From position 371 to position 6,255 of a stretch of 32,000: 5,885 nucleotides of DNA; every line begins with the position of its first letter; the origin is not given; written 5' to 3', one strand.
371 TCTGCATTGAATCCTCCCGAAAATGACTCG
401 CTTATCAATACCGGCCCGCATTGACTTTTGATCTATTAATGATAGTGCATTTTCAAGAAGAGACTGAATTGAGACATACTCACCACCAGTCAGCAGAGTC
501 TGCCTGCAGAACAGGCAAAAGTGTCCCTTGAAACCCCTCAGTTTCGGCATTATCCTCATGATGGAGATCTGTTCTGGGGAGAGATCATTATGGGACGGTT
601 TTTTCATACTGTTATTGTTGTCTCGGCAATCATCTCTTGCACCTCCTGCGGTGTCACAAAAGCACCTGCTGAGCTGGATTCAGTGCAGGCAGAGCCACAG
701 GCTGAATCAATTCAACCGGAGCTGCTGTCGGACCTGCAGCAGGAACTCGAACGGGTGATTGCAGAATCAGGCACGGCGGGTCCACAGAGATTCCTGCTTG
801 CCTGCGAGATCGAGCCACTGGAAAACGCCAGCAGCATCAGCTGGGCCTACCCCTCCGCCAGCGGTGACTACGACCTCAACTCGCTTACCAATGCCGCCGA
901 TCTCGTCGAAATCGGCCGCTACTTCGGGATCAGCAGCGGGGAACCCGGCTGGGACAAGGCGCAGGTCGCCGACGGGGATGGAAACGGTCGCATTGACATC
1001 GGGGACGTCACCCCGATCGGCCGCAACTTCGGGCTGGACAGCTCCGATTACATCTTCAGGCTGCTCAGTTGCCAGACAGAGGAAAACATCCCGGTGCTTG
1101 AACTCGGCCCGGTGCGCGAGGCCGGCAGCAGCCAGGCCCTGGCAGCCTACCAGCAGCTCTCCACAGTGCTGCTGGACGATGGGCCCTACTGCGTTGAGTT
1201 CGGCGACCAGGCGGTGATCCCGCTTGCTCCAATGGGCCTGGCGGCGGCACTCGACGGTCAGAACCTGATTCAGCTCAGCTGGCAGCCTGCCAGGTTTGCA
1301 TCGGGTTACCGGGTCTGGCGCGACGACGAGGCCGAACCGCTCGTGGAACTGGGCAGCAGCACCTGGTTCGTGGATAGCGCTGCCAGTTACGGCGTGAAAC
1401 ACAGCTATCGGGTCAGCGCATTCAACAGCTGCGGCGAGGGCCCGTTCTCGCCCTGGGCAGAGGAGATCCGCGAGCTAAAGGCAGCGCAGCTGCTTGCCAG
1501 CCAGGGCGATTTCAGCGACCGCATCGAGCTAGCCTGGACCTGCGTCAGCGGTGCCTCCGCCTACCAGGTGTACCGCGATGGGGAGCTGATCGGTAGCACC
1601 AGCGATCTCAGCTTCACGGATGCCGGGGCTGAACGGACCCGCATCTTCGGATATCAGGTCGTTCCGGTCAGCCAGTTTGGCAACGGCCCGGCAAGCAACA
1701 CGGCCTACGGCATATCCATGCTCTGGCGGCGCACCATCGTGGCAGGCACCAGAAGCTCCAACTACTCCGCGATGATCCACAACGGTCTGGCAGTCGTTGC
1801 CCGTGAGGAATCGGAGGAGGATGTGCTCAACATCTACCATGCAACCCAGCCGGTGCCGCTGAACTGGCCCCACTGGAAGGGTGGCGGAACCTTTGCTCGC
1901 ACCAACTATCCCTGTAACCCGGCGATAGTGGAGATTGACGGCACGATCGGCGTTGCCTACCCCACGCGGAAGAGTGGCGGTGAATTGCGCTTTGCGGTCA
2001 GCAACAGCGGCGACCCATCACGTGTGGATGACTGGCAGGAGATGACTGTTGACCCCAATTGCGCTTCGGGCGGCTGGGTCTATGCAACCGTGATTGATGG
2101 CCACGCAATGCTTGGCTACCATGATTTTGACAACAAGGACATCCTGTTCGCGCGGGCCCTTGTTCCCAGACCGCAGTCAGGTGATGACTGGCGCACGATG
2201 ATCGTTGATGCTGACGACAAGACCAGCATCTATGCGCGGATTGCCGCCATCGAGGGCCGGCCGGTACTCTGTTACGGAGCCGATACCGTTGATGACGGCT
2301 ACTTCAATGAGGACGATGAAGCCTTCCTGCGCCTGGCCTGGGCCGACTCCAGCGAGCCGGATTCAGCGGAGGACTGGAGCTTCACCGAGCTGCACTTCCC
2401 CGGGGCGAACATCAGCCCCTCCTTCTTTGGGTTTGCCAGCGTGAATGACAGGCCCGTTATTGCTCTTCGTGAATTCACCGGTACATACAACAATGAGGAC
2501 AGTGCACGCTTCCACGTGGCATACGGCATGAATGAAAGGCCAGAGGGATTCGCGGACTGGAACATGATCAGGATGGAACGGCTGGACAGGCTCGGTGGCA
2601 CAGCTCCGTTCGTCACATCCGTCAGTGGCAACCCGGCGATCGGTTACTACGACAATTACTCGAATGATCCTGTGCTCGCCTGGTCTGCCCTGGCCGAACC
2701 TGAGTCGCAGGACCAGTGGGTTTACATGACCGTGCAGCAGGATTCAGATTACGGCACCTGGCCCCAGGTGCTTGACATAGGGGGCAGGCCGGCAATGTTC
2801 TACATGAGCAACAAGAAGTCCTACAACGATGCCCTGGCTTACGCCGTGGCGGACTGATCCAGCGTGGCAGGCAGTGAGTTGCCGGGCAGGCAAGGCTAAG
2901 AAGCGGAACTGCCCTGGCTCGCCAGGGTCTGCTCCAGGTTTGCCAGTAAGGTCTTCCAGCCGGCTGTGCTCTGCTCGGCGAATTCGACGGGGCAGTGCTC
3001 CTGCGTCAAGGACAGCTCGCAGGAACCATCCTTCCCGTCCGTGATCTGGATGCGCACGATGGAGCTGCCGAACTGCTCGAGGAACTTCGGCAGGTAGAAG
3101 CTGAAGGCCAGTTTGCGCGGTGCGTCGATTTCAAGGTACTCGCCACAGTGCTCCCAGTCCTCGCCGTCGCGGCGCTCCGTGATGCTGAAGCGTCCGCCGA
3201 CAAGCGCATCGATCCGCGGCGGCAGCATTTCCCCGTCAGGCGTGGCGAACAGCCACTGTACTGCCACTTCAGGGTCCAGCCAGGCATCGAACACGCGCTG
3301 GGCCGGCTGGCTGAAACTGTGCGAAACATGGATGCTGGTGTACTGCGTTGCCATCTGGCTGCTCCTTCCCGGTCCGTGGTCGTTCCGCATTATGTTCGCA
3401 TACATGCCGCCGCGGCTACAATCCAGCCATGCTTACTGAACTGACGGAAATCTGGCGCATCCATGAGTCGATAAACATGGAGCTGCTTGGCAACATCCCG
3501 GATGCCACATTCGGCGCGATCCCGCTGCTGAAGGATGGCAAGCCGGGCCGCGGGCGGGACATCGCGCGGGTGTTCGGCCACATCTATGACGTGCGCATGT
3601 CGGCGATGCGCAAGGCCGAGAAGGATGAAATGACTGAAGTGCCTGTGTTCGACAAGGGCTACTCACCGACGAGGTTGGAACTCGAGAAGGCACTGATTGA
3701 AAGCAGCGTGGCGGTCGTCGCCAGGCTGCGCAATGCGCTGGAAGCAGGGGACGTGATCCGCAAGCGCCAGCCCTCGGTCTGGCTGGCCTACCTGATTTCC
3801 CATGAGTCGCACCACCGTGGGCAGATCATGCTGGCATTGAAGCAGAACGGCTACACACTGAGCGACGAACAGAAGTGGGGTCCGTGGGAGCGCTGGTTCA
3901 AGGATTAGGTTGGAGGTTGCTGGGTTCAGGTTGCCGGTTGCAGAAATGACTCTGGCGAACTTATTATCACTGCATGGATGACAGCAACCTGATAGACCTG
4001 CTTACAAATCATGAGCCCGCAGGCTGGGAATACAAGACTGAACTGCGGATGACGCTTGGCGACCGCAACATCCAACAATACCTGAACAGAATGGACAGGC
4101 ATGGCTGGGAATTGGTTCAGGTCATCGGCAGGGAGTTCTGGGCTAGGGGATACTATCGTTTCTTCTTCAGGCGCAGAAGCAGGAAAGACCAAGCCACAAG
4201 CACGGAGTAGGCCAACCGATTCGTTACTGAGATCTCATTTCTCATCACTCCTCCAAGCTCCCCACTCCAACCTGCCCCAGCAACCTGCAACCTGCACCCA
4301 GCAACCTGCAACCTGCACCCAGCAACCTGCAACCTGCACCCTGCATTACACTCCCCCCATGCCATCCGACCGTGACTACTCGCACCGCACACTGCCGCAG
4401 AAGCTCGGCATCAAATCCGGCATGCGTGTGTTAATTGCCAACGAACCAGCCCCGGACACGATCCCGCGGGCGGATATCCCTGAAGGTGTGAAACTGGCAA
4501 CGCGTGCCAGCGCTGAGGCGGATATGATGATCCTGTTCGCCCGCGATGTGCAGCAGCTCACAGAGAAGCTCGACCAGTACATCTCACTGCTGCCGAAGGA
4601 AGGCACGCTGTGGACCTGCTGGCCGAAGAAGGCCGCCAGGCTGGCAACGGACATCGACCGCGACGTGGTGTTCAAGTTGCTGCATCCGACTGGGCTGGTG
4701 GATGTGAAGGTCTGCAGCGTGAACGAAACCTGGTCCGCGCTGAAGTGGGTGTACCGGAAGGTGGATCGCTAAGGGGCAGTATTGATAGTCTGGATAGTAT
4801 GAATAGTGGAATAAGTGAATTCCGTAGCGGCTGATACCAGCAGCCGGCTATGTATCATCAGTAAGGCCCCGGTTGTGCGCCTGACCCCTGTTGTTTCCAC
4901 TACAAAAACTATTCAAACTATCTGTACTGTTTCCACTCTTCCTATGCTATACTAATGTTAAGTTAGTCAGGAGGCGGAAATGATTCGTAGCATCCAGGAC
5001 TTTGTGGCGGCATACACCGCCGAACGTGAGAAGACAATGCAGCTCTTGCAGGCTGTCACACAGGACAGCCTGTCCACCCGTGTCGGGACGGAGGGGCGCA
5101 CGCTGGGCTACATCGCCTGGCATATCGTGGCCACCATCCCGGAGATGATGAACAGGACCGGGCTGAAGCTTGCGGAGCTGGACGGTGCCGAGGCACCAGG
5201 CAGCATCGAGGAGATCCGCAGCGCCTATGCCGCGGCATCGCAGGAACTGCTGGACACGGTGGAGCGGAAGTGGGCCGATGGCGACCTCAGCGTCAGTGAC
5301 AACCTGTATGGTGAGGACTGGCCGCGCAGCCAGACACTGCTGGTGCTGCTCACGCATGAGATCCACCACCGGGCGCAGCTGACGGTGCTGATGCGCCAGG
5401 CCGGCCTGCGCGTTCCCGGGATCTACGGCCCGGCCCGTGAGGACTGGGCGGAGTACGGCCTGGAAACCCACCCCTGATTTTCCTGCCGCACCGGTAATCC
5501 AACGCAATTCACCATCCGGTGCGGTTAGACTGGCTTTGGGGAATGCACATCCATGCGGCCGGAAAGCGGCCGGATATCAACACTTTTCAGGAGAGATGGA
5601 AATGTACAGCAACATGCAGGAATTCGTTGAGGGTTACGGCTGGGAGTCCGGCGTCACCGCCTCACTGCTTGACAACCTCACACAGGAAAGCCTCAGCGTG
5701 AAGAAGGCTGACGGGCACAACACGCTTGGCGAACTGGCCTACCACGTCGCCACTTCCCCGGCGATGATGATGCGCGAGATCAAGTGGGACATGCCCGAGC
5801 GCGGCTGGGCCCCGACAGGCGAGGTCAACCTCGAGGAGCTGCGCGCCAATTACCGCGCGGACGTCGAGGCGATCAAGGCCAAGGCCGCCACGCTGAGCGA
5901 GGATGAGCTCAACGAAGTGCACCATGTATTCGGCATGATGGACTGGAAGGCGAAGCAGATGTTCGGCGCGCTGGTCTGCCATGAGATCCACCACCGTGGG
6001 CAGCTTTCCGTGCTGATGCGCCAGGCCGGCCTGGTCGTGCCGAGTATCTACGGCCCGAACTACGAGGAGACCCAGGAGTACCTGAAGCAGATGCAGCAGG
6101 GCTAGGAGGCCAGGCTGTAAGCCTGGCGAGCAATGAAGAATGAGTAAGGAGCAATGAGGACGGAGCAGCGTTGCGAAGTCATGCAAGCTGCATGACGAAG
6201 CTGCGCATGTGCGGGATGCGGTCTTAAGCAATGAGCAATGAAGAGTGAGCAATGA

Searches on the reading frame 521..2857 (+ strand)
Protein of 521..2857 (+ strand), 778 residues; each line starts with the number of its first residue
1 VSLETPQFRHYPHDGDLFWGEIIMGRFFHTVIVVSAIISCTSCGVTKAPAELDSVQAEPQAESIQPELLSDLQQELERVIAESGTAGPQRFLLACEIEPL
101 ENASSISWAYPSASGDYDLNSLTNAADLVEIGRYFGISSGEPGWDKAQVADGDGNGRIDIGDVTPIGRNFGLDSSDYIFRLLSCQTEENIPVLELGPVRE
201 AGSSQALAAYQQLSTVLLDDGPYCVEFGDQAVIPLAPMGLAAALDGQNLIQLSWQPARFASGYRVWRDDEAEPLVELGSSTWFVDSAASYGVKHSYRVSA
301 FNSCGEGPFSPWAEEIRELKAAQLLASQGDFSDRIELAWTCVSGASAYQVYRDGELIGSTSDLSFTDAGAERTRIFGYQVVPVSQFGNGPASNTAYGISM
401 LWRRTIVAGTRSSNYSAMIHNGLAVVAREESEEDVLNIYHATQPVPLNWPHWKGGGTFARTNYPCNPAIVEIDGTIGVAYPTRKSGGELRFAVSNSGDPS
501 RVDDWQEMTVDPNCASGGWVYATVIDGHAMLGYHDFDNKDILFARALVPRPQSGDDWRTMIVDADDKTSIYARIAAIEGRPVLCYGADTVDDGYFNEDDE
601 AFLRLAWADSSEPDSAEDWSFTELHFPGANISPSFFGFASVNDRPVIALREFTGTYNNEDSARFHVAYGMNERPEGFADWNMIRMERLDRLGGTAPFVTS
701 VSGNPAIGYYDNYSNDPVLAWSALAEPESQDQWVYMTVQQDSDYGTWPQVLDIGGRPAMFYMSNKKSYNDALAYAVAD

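Call 46: find_encoding_contigs(protein=window:521-2857:+, flank=10000, max_places=2)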
Protein window:521-2857:+ (778 aa): no gene with exactly this product is on record in the collection.

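Call 58: search_protein_families(library=pfam, proteins=[window:521-2857:+])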
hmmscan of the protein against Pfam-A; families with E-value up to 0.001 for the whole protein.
window:521-2857:+ (778 aa): 0 families

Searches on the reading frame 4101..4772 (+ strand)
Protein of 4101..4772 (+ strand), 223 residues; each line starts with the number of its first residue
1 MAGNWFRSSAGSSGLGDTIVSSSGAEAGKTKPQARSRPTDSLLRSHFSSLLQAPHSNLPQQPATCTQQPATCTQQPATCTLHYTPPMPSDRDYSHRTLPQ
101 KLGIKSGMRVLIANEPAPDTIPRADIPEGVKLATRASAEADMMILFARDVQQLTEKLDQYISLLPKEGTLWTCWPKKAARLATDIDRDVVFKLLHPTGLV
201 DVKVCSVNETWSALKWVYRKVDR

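Call 49: find_encoding_contigs(protein=window:4101-4772:+, flank=10000, max_places=2)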
Protein window:4101-4772:+ (223 aa): no gene with exactly this product is on record in the collection.

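Call 58: search_protein_families(library=pfam, proteins=[window:4101-4772:+])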
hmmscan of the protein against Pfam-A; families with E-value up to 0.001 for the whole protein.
window:4101-4772:+ (223 aa): 0 families

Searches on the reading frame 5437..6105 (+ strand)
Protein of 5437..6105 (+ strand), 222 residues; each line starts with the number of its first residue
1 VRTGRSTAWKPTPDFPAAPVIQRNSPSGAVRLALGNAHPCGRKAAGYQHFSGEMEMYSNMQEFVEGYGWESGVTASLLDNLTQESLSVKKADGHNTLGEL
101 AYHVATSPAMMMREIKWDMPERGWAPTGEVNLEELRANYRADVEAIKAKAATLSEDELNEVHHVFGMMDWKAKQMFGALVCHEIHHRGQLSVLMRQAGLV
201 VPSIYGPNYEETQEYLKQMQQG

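Call 58: search_protein_families(library=pfam, proteins=[window:5437-6105:+])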
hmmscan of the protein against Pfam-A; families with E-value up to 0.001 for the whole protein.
window:5437-6105:+ (222 aa): 3 families
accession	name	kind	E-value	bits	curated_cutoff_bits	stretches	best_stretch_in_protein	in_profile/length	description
PF05163.17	DinB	-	5.4e-19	69.2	23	1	56-213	1-161/165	DinB family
PF12867.12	DinB_2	-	1e-12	49.1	24.8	1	74-190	9-128/128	DinB superfamily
PF04978.18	MST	-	3.7e-06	27.9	27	1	79-193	18-143/149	Mycothiol-S-transferase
